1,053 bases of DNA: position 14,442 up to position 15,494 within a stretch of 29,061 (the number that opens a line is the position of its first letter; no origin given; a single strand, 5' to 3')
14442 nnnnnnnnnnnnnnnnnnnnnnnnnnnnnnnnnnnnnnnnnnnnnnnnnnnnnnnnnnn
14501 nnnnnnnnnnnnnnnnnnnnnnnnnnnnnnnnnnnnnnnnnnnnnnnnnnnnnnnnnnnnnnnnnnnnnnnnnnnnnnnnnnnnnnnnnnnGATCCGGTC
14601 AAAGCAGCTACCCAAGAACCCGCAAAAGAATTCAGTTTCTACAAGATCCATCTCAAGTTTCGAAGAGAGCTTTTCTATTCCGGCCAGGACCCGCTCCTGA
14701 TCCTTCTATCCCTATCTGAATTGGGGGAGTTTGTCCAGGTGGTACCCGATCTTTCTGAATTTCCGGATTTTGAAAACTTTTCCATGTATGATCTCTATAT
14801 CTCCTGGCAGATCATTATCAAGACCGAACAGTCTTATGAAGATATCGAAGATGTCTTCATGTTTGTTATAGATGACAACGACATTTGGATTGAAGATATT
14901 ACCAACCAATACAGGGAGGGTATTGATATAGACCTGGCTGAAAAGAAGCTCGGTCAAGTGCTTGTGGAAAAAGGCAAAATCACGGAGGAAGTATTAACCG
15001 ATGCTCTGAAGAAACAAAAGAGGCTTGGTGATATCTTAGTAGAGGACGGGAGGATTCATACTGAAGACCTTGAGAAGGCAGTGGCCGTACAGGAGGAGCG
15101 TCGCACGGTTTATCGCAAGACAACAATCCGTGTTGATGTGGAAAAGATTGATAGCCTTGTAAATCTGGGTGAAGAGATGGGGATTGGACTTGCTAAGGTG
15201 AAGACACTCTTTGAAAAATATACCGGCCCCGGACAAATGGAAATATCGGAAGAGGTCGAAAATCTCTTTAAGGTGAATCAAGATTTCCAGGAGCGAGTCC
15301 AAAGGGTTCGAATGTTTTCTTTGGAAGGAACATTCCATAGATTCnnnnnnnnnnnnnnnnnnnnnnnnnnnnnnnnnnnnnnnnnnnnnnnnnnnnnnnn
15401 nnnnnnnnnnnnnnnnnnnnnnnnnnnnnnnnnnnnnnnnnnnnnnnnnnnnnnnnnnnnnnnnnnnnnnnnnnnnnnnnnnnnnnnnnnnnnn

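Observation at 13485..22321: Candidate redox-sensing chemosensory circuit wired to c-di-GMP, with feedback on its own kinase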

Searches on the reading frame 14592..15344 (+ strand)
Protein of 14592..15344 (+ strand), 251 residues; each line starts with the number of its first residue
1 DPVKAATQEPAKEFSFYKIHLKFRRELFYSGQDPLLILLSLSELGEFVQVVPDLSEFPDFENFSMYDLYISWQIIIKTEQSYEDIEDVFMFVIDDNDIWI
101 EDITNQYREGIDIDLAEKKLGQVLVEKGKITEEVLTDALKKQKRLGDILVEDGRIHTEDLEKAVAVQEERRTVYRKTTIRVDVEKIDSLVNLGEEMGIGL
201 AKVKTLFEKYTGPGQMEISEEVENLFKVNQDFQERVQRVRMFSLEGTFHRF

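Call 62: predict_structure(alignment_id=A1)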
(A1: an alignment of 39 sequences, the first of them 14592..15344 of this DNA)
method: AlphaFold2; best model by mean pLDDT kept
length: 251 residues; sequences in the alignment: 39
mean_pLDDT: 69.9   pTM: 0.41
mean pLDDT of the five models: 69.9, 69.6, 64.6, 63.3, 59.5
residues with pLDDT >= 90: 0; 70-90: 148; 50-70: 67; < 50: 36
segments of 3 or more residues with pLDDT < 50: 1-11, 171-181, 242-251
pLDDT, mean of each block of 10 residues (from residue 1): 33 77 74 77 84 69 67 86 84 80 69 53 61 75 68 71 66 40 67 84 82 80 88 76 39 32
secondary structure, 60 per line:
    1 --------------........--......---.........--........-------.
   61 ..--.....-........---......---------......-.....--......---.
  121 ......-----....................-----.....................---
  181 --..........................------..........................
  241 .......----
elements in order: E15-22 H25-30 H34-42 E45-52 H65-69 E71-78 H82-87 E97-102 H113-116 H120-126 H132-151 H157-177 H183-208 H215-247

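Call 69: fold_search(model_id=the predicted structure, library=pdb)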
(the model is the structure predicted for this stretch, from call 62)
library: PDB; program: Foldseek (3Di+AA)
matches with E <= 10: 506; with E <= 0.001: 0
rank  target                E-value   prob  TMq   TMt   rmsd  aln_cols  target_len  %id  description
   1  1u0s_A                1.1e-02  1.00  0.24  0.65   5.4        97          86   18  Chemotaxis kinase CheA P2 domain in complex with response regulator CheY from the thermophile thermotoga maritima (released 2004-08-10)
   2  2nzc_A                1.2e-02  0.99  0.22  0.56   4.6        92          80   13  The structure of uncharacterized protein TM1266 from Thermotoga maritima. (released 2006-12-19)
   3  2cyy                  2.3e-02  0.99  0.25  0.37   5.7       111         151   12  Crystal structure of PH1519 from Pyrococcus horikosii OT3 (released 2006-09-19)
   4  7pub_CF               2.3e-02  0.84  0.25  0.35  10.8       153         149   14  Late assembly intermediate of the Trypanosoma brucei mitoribosomal small subunit (released 2022-05-04)
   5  7r31_A                2.6e-02  0.96  0.21  0.43   6.4        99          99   12  Carbon regulatory PII-like protein SbtB from Synechocystis sp. 6803, C105A+C110A variant, in complex with ATP (co-crys (released 2023-02-15)
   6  1ri7                  3.1e-02  0.97  0.24  0.37   6.0       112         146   12  crystal structure of a protein in the LRP/ASNC family from the hyperthermophilic archaeon Pyrococcus sp. OT3 (released 2004-03-09)
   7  2dbb_B                3.1e-02  0.97  0.24  0.38   5.9       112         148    7  Crystal structure of PH0061 (released 2006-06-15)
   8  7r31_C                3.3e-02  0.97  0.22  0.45   6.5        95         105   12  Carbon regulatory PII-like protein SbtB from Synechocystis sp. 6803, C105A+C110A variant, in complex with ATP (co-crys (released 2023-02-15)
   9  2nzc_D                3.3e-02  0.95  0.22  0.51   4.5        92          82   12  The structure of uncharacterized protein TM1266 from Thermotoga maritima. (released 2006-12-19)
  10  7r2y_C                3.3e-02  0.87  0.22  0.42   6.9       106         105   12  Carbon regulatory PII-like protein SbtB from Synechocystis sp. 6803 in complex with ATP resulting from short ATP soak, (released 2023-02-15)
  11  6bu8_F                3.3e-02  0.75  0.24  0.38   8.6       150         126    9  70S ribosome with S1 domains 1 and 2 (Class 1) (released 2018-01-31)
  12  3mah                  3.7e-02  0.99  0.22  0.38   3.9        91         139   10  A putative c-terminal regulatory domain of aspartate kinase from porphyromonas gingivalis w83. (released 2010-04-14)
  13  9lsd_A                3.7e-02  0.84  0.22  0.42   7.0       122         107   12  Crystal structure of a polyketide cyclase FasU from Streptomyces kanamyceticus (released 2025-03-12)
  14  7r31_B                3.9e-02  0.91  0.23  0.48   6.6       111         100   11  Carbon regulatory PII-like protein SbtB from Synechocystis sp. 6803, C105A+C110A variant, in complex with ATP (co-crys (released 2023-02-15)
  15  7ane_b                3.9e-02  0.54  0.18  0.25   8.0       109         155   12  Leishmania Major mitochondrial ribosome (released 2021-06-23)
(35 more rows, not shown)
